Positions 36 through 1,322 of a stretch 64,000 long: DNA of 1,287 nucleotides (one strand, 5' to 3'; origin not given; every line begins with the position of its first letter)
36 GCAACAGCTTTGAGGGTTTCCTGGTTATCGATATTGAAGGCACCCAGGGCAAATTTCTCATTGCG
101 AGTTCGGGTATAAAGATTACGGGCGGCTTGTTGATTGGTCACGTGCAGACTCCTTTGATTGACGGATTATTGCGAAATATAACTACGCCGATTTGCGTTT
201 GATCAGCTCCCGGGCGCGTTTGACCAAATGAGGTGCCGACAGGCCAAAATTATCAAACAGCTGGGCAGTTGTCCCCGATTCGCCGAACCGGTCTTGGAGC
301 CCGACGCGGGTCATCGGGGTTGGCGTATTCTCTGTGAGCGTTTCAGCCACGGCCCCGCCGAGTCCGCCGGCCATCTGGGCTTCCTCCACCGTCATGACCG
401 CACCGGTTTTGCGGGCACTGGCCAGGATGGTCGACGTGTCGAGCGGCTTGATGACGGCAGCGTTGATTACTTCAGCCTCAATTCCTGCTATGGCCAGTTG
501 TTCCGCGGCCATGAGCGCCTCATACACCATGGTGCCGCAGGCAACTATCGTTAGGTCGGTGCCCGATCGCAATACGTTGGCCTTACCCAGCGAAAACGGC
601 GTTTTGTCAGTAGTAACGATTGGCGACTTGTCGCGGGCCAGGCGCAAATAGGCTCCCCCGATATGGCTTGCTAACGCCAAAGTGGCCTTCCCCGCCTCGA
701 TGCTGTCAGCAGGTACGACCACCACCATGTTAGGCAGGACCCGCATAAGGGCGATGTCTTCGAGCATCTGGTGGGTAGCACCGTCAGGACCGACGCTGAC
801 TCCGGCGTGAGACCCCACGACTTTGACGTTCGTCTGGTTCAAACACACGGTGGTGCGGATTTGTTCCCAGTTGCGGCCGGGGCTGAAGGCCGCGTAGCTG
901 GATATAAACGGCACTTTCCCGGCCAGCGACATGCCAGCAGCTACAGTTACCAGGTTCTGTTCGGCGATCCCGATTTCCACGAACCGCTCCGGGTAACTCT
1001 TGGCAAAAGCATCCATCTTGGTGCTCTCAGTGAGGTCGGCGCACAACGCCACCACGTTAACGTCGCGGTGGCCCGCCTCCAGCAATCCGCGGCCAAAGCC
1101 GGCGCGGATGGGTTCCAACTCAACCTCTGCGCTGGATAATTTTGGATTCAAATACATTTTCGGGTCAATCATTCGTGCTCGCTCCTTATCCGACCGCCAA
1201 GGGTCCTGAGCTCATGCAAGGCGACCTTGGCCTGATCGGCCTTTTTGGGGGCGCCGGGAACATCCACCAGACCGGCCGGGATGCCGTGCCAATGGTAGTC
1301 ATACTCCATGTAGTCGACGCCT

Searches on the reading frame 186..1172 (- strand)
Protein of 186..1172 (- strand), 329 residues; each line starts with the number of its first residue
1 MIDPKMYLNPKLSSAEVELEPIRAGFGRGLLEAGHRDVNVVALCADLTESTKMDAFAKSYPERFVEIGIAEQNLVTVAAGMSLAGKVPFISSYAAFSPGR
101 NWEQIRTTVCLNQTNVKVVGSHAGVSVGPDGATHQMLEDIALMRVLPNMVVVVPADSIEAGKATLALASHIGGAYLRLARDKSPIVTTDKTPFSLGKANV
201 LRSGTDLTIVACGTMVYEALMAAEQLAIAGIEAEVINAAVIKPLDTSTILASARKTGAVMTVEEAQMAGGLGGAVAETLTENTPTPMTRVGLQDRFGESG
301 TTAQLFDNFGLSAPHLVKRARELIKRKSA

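Call 100: search_protein_families(library=padloc, alignment_id=A8, max_evalue=0.00001)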
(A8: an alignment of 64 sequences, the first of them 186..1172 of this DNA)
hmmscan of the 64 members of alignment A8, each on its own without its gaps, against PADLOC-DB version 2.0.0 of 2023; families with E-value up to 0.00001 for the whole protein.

A. member 1, window:186-1172:- (329 aa): 0 families

B. families by the number of members that match (of 64 scanned): 56 families (the first 25 are shown)
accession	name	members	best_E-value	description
PDLC04899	PDC-S07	2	3.7e-15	-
PDLC04135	mad3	1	1.8e-63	mads_3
PDLC03859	LmuB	1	1.2e-26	-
PDLC02980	AriA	1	8.9e-19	-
PDLC03865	LmuB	1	7.3e-17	-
PDLC02335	AbiLi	1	4.4e-15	AbiLi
PDLC00091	GajA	1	6.9e-14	AAA ATPase domain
PDLC02979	AriA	1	3.2e-13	-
PDLC00071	GajA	1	2.5e-12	AAA ATPase domain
PDLC00096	GajA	1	2.9e-12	AAA ATPase domain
PDLC04177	HEC-01A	1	5.6e-11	-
PDLC03868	LmuB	1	9.9e-11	-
PDLC04140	mad8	1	1.2e-10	mads_8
PDLC00099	GajA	1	2.5e-10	AAA ATPase domain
PDLC05005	PDC-S35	1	2.9e-10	-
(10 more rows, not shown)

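Call 101: search_protein_families(library=pfam, alignment_id=A8, max_evalue=1e-8)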
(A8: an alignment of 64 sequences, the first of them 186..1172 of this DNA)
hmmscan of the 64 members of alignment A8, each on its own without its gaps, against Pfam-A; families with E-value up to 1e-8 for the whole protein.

A. member 1, window:186-1172:- (329 aa): 2 families
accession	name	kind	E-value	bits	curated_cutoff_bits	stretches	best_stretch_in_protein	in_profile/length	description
PF02779.29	Transket_pyr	-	1.3e-36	126.3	27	1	23-180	6-169/174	Transketolase, pyrimidine binding domain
PF02780.25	Transketolase_C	-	4.7e-35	120.7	25.9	1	196-315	1-123/124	Transketolase, C-terminal domain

B. families by the number of members that match (of 64 scanned): 72 families (the first 25 are shown)
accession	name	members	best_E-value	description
PF00293.34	NUDIX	2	2.1e-20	NUDIX domain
PF00113.28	Enolase_C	1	8e-112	Enolase, C-terminal TIM barrel domain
PF00275.25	EPSP_synthase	1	2.6e-77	EPSP synthase (3-phosphoshikimate 1-carboxyvinyltransferase)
PF02618.21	YceG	1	6.3e-76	YceG-like family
PF02463.25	SMC_N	1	1.2e-65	RecF/RecN/SMC N terminal domain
PF01625.27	PMSR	1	7e-60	Peptide methionine sulfoxide reductase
PF00456.26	Transketolase_N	1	5.4e-58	Transketolase, thiamine diphosphate binding domain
PF01746.26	tRNA_m1G_MT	1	2.3e-57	tRNA (Guanine-1)-methyltransferase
PF02800.25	Gp_dh_C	1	4.2e-57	Glyceraldehyde 3-phosphate dehydrogenase, C-terminal domain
PF03952.21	Enolase_N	1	1.2e-53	Enolase, N-terminal domain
PF01018.28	GTP1_OBG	1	5.1e-53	GTP1/OBG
PF13603.12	tRNA-synt_1_2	1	9.4e-53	Leucyl-tRNA synthetase, editing domain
PF02826.25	2-Hacid_dh_C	1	4e-51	D-isomer specific 2-hydroxyacid dehydrogenase, NAD binding domain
PF00719.24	Pyrophosphatase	1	2e-50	Inorganic pyrophosphatase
PF00133.28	tRNA-synt_1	1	2.5e-50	tRNA synthetases class I (I, L, M and V)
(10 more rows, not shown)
